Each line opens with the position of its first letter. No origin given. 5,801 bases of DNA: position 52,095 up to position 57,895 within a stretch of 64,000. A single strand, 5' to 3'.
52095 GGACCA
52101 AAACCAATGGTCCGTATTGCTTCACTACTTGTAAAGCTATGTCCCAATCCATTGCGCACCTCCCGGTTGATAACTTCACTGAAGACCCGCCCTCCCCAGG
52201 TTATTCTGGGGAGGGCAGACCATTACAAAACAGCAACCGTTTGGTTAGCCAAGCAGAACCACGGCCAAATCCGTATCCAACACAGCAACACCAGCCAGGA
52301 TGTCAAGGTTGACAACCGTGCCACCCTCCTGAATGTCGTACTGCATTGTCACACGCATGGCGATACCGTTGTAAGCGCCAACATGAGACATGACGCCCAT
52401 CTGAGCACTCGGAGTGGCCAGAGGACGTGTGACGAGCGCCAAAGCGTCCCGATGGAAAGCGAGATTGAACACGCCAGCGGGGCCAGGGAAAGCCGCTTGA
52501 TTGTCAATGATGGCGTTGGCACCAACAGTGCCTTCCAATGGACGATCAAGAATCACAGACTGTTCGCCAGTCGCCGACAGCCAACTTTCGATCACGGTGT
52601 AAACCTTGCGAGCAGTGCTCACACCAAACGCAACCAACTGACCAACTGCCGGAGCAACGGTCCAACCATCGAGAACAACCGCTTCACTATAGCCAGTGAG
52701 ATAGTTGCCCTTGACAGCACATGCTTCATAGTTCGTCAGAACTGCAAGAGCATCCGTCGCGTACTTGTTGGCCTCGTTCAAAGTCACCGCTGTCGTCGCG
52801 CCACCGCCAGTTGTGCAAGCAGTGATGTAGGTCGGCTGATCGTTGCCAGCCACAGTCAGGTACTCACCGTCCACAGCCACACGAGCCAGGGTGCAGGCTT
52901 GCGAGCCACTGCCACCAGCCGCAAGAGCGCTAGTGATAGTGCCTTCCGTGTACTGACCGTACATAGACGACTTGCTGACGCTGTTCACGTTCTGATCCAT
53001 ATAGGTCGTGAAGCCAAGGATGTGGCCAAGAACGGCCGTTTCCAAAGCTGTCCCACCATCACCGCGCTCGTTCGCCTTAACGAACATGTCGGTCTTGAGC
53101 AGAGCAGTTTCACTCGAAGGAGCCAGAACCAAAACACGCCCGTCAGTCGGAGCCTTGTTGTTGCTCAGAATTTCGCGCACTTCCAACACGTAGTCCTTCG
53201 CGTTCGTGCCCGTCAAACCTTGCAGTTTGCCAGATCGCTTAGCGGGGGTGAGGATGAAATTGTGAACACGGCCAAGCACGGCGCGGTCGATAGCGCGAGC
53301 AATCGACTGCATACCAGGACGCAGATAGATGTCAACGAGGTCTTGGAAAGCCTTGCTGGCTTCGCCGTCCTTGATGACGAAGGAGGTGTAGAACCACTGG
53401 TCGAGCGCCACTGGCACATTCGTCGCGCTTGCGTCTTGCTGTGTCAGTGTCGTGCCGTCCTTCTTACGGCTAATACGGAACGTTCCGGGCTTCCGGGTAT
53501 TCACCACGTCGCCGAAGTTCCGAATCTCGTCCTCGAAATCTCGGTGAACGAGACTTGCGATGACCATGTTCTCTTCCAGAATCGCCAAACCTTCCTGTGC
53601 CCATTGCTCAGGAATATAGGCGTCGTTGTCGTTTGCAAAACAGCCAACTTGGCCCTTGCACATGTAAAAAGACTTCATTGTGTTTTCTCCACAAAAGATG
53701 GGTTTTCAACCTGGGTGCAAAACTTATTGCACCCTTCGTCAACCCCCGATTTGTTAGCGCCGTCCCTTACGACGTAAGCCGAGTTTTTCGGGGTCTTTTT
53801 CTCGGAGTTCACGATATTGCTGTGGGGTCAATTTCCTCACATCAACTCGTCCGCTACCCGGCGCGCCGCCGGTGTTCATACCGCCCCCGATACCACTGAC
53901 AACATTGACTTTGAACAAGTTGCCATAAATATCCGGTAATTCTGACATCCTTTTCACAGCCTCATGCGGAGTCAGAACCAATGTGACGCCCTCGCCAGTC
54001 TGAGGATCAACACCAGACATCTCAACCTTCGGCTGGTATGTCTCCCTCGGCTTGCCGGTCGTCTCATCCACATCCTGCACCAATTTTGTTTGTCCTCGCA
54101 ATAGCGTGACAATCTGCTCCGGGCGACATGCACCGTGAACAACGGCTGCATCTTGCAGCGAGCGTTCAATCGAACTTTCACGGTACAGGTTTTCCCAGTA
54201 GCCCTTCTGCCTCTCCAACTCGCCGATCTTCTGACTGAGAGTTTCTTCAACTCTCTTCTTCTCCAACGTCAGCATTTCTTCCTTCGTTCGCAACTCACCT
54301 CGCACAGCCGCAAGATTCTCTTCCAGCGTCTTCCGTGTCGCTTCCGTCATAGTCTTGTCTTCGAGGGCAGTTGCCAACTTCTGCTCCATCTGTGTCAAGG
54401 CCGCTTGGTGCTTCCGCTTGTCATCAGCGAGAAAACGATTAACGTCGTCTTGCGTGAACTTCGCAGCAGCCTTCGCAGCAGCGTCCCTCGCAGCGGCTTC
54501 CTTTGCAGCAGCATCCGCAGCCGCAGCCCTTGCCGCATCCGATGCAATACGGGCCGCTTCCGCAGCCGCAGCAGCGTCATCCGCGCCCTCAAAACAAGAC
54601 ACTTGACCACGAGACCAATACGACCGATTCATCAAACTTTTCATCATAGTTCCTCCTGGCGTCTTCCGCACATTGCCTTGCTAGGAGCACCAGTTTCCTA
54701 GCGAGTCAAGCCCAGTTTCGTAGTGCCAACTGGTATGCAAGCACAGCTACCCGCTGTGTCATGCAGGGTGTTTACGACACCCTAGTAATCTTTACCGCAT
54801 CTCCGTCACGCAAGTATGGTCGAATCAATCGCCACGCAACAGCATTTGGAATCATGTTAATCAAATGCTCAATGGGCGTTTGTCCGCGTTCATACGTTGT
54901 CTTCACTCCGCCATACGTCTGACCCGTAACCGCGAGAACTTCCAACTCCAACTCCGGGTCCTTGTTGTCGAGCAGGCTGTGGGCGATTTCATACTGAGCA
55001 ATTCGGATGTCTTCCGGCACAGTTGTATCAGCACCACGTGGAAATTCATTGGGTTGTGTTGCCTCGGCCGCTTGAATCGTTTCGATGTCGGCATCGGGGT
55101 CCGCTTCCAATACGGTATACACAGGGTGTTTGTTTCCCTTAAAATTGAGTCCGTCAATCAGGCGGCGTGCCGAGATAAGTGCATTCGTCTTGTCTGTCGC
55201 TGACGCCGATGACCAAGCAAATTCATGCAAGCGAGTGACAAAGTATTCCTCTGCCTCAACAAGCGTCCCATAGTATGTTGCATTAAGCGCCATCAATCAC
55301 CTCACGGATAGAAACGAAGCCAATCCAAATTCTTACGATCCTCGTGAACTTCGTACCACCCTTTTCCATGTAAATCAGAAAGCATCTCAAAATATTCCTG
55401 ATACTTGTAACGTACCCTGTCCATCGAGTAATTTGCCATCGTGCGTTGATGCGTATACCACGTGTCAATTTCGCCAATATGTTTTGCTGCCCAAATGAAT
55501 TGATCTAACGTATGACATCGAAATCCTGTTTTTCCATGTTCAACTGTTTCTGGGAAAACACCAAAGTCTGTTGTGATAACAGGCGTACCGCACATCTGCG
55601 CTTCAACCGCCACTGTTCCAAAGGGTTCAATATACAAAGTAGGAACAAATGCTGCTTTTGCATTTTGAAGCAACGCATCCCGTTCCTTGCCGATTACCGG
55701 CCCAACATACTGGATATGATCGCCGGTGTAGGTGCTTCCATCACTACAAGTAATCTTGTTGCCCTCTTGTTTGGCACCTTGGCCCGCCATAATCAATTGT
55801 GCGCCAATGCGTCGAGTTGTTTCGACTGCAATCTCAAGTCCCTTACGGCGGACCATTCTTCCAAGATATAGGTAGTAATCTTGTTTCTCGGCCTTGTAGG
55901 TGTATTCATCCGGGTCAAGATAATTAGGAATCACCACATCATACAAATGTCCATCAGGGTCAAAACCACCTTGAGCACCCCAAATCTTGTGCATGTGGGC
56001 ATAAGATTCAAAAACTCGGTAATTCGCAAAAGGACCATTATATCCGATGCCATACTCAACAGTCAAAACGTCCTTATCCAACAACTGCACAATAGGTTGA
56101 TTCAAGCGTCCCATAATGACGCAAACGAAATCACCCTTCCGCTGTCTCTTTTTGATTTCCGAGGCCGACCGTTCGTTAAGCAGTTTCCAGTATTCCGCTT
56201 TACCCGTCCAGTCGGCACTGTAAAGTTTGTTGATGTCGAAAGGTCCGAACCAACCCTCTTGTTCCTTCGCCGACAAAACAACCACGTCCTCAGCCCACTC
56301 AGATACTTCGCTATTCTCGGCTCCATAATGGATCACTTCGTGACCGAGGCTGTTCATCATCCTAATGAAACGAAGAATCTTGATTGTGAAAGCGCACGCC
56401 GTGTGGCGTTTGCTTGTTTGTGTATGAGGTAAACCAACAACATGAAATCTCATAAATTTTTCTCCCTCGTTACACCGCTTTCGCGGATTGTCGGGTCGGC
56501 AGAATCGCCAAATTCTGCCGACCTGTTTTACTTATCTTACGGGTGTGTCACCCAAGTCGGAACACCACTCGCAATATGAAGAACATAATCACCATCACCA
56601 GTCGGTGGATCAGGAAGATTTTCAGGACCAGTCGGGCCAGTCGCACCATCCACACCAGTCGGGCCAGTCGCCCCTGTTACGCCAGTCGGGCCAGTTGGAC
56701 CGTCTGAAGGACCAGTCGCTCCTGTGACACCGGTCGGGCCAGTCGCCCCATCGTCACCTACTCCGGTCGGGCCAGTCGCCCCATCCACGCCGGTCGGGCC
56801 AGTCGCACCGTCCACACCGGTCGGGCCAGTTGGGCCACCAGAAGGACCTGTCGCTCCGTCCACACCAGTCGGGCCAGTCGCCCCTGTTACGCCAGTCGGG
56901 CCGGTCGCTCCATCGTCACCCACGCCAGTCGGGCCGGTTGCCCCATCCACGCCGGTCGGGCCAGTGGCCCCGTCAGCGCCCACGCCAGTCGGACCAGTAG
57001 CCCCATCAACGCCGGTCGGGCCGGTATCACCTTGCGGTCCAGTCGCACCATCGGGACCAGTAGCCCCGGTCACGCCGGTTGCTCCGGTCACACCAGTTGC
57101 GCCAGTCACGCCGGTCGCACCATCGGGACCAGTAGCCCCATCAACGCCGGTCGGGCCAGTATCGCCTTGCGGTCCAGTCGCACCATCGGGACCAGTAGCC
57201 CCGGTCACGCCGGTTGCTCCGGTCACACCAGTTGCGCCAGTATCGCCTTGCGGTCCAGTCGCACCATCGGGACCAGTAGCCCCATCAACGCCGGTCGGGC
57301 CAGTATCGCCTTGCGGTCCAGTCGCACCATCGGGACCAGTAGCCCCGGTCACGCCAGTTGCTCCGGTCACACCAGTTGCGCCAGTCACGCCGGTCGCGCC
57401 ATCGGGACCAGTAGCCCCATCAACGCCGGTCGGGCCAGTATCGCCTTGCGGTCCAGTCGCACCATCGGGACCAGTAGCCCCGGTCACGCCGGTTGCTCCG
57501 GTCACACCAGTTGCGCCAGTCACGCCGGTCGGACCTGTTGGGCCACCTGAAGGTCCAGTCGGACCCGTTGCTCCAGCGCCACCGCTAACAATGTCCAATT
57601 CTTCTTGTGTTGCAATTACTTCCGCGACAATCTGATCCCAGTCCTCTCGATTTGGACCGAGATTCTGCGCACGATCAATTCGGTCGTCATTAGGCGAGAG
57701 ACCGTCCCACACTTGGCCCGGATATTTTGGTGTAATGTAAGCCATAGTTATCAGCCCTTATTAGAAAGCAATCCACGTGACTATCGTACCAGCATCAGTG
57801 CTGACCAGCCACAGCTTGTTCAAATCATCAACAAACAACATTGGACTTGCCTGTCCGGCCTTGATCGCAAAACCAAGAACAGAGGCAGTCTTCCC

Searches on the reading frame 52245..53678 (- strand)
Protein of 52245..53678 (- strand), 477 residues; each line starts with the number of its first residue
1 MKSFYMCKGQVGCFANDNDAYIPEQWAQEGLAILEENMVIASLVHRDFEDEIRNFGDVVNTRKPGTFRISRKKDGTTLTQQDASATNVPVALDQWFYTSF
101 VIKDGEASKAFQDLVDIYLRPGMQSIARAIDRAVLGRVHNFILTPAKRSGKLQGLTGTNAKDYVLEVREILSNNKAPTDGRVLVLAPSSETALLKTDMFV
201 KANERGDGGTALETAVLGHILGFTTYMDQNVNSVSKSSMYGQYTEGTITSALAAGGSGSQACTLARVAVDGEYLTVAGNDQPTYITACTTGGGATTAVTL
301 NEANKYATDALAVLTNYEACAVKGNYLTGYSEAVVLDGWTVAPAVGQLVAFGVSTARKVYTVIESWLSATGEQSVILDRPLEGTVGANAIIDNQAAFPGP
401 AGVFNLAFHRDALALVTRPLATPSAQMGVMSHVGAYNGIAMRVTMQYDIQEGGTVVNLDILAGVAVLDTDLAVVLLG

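Call 28: search_protein_families(library=phrogs, proteins=[window:52245-53678:-], max_evalue=0.001)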
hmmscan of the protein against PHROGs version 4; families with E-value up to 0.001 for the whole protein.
window:52245-53678:- (477 aa): 2 families
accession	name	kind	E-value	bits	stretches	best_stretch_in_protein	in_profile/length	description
phrog_283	-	head and packaging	3.3e-54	185.7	1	15-477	2-383/385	major head protein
phrog_267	-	head and packaging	1.5e-26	94.5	1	12-246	33-266/410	major head protein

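Call 73: search_dna_similar(query=window:52245-53678:-, collection=phages, mode=protein, max_rows=12)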
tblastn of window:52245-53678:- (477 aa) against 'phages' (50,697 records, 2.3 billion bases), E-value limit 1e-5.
Records with a match: 74; places in all: 74; records where one place covers at least 80% of the query: 0.
Best place of each record, by identity: <60% 74.
By first word of the organism name: Vibrio 18; Clostridium 10; Streptomyces 9; Gordonia 6; Arthrobacter 4; Rhizobium 4; Dinoroseobacter 3; Corynebacterium 3; Shewanella 2; Aeribacillus 2; and 9 more.
By host as written in the record: Vibrio crassostreae 10; Clostridium perfringens 9; Gordonia rubripertincta NRRL B-16540 6; Streptomyces lividans JI 1326 4; - 4; Arthrobacter globiformis B-2979 4; Shewanella inventionis KX27 2; Aeribacillus pallidus 2; and 24 more.
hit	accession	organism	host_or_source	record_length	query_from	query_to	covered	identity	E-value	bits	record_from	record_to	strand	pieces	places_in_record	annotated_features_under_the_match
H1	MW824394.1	Vibrio phage 41E34.2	Vibrio crassostreae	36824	17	278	55%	27.5%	9e-10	67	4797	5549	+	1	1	putative major capsid protein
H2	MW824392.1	Vibrio phage 34E29.1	Vibrio crassostreae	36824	17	278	55%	27.5%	9e-10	67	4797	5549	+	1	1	hypothetical protein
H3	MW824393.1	Vibrio phage 36E38.1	Vibrio crassostreae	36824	17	278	55%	27.5%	9e-10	67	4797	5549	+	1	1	coat protein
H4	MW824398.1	Vibrio phage 44E38.1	Vibrio crassostreae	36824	17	278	55%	27.5%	9e-10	67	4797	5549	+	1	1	major capsid protein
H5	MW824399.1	Vibrio phage 44E38.2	Vibrio crassostreae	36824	17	278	55%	27.5%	9e-10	67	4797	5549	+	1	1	hypothetical protein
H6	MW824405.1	Vibrio phage 75E35.1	Vibrio crassostreae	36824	17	278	55%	27.5%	9e-10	67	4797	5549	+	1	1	hypothetical protein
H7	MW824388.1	Vibrio phage 24E30.2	Vibrio crassostreae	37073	17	278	55%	27.5%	9e-10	67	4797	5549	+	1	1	hypothetical protein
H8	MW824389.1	Vibrio phage 24E35.2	Vibrio crassostreae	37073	17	278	55%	27.5%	9e-10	67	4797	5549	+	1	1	hypothetical protein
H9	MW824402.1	Vibrio phage 64E30.1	Vibrio crassostreae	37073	17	278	55%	27.5%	9e-10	67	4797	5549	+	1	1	hypothetical protein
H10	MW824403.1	Vibrio phage 66E30.1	Vibrio crassostreae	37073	17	278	55%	27.5%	9e-10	67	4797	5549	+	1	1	putative major capsid protein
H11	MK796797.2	Shewanella phage X14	Shewanella inventionis KX27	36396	17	278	55%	27.5%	1e-9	67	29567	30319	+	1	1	coat protein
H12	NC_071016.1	Shewanella phage X14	Shewanella inventionis KX27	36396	17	278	55%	27.5%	1e-9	67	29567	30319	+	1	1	major head protein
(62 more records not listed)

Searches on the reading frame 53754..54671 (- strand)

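Call 28: search_protein_families(library=phrogs, proteins=[window:53754-54671:-], max_evalue=0.001)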
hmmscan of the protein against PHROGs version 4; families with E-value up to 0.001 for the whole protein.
window:53754-54671:- (305 aa): 1 family
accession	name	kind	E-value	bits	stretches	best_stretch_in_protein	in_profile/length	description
phrog_6663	-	unknown function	0.00013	22.8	1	142-279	110-236/263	-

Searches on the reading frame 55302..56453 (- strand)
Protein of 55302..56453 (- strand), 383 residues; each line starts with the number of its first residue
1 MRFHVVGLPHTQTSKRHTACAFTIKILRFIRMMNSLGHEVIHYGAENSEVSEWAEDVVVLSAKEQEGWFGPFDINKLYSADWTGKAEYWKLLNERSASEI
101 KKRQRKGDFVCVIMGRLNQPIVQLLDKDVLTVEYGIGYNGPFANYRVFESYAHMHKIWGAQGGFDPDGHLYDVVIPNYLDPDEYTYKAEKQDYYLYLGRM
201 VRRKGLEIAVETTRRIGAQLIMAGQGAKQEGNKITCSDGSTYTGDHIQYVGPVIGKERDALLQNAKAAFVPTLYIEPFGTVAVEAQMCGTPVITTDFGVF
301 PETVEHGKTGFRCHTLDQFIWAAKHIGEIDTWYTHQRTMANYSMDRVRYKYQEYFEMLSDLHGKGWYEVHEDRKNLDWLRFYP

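Call 28: search_protein_families(library=phrogs, proteins=[window:55302-56453:-], max_evalue=0.001)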
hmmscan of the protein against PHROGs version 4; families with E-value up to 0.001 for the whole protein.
window:55302-56453:- (383 aa): 2 families
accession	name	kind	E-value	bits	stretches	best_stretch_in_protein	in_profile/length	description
phrog_3408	-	moron, auxiliary metabolic gene and host takeover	8.3e-79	266.5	1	1-371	5-363/363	glycosyltransferase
phrog_2170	-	moron, auxiliary metabolic gene and host takeover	1.1e-09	38.8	1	172-328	152-318/374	glycosyltransferase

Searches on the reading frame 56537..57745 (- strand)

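Call 28: search_protein_families(library=phrogs, proteins=[window:56537-57745:-], max_evalue=0.001)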
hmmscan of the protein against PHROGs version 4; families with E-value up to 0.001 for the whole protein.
window:56537-57745:- (402 aa): 33 families (the best 25 are shown)
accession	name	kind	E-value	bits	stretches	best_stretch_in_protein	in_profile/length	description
phrog_819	-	tail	7.5e-76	257.1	5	41-183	464-602/1024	tail protein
phrog_6320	-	tail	2.1e-71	242.7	3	42-189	67-207/745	tail fiber protein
phrog_5073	-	tail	1.4e-65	223.3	4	97-201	260-364/519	tail fiber protein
phrog_8745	-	tail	7e-59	200.3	4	122-231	1404-1513/1803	tail fiber protein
phrog_28263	-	tail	5.9e-48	163.9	2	55-302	598-861/1400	tail fiber protein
phrog_3420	-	unknown function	4.8e-41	141.2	2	54-304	123-382/929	-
phrog_30509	-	tail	1.1e-34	120.7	4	112-185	44-114/254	collagen like minor tail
phrog_29268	-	unknown function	3.9e-34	118.8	3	49-167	415-535/653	-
phrog_36982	-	unknown function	4.5e-33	115.2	3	54-166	555-666/944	-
phrog_1806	-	tail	1.7e-32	113.8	3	52-171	99-231/276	collagen like minor tail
phrog_366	-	tail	1.1e-31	111.8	6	46-134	297-384/474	tail fiber protein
phrog_18350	-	tail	8.8e-30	105.2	4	92-179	108-196/253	tail fiber protein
phrog_34255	-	unknown function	1.8e-27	96.5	3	51-236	258-437/1044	-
phrog_38766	-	head and packaging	1.8e-24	87.1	2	116-216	79-179/478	virion structural protein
phrog_26246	-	tail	4.6e-22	79.6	3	56-182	87-209/329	tail protein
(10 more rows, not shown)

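Call 70: search_protein_families(library=ncbifam, proteins=[window:56537-57745:-], max_evalue=0.01)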
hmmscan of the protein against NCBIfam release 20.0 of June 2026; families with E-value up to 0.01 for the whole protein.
window:56537-57745:- (402 aa): 3 families
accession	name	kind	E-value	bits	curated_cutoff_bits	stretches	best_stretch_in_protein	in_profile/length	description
NF038329.2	gly_rich_SclB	equivalog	5.8e-43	147.4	325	2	34-254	97-319/442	LPXTG-anchored collagen-like adhesin Scl2/SclB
NF046116.1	adhesin_Lcl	equivalog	4.6e-39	134.2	500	2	51-286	50-281/431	collagen-like adhesin Lcl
NF038330.1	adhesin_SclA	exception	1.9e-29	103.5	400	3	133-274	113-255/405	LPXTG-anchored collagen-like adhesin Scl1/SclA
